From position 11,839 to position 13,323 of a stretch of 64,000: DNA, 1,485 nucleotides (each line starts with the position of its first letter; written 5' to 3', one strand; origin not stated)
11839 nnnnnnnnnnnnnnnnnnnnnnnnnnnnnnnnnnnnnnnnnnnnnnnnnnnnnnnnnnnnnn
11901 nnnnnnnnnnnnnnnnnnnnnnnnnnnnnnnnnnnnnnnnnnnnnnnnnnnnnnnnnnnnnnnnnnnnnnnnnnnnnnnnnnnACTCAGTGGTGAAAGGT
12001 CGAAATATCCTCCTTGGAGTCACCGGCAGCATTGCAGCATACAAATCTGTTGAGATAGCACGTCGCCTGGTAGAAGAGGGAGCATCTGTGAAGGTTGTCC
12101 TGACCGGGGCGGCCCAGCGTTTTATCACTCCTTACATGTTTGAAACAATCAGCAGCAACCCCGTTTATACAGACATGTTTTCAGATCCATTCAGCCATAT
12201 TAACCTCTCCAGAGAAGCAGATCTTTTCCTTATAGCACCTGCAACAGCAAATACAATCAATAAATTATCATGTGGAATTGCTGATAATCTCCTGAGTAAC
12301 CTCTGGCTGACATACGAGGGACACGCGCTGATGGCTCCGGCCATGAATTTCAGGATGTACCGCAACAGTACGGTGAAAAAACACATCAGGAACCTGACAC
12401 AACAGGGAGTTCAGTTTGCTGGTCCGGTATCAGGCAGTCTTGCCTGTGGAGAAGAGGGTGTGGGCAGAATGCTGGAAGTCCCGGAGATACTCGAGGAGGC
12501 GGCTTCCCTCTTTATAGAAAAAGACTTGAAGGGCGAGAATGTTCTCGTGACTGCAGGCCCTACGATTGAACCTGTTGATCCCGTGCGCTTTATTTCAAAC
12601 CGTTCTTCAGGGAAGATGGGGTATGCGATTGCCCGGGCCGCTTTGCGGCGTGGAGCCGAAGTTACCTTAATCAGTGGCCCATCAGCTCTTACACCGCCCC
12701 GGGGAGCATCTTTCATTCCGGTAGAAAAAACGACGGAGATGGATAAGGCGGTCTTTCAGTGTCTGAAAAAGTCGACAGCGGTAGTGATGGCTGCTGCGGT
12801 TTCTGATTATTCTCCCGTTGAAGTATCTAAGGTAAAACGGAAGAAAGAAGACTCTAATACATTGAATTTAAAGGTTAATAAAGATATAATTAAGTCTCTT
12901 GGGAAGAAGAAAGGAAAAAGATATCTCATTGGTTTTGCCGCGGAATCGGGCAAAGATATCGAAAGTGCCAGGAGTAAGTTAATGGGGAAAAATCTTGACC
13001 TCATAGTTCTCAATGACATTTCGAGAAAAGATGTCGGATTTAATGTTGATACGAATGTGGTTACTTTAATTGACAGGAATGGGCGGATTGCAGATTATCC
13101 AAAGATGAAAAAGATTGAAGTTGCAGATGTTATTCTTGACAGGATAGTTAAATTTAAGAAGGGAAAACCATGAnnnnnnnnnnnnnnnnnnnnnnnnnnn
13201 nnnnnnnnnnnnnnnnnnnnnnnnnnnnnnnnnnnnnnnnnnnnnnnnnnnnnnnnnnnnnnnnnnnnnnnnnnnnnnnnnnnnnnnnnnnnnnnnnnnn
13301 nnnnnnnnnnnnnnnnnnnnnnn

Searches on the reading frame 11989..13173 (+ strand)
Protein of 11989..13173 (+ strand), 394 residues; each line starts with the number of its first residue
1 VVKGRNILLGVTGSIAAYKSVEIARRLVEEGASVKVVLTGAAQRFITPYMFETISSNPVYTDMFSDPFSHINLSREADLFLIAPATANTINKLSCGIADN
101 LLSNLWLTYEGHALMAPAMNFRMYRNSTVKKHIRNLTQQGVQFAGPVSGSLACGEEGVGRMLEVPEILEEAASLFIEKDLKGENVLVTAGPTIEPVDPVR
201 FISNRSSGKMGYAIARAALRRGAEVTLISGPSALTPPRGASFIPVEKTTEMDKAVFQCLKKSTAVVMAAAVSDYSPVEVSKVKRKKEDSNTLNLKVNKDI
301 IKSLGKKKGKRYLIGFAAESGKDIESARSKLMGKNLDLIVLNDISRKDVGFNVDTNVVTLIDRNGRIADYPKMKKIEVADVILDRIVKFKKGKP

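Call 50: find_encoding_contigs(protein=window:11989-13173:+, flank=10000, max_places=1)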
Protein window:11989-13173:+ (394 aa): 1 contig read that carries it; 1 place shown.
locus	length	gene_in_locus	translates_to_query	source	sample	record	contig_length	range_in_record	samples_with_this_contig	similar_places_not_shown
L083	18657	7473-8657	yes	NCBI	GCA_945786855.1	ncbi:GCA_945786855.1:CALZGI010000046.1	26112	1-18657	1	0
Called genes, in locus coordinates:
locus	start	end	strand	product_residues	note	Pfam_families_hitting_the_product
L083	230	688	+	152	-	PF02502:LacAB_rpiB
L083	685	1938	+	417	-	PF00464:SHMT, PF00155:Aminotran_1_2, PF01212:Beta_elim_lyase (weak)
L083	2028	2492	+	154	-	PF22811:Zn_ribbon_NrdR, PF03477:ATP-cone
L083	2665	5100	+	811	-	PF02861:Clp_N, PF23569:NBD_SMAX1 (weak), PF00004:AAA, PF13191:AAA_16 (weak), PF17871:AAA_lid_9, PF07724:AAA_2, PF07728:AAA_5, PF10431:ClpB_D2-small, +6 more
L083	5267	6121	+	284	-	PF03755:YicC-like_N, PF08340:YicC-like_C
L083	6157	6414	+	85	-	PF04025:RemA-like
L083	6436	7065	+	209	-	PF00625:Guanylate_kin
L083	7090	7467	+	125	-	PF01192:RNA_pol_Rpb6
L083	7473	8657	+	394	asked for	PF02441:Flavoprotein, PF04127:DFP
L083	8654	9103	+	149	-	PF01220:DHquinase_II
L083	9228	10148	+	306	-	PF01321:Creatinase_N, PF00557:Peptidase_M24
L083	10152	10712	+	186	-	PF08207:EFP_N, PF01132:EFP, PF09285:Elong-fact-P_C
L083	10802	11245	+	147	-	PF00364:Biotin_lipoyl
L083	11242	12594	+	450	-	PF00289:Biotin_carb_N, PF02222:ATP-grasp, PF02786:CPSase_L_D2, PF08443:RimK (faint), PF07478:Dala_Dala_lig_C, PF02785:Biotin_carb_C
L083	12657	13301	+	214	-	PF02581:TMP-TENI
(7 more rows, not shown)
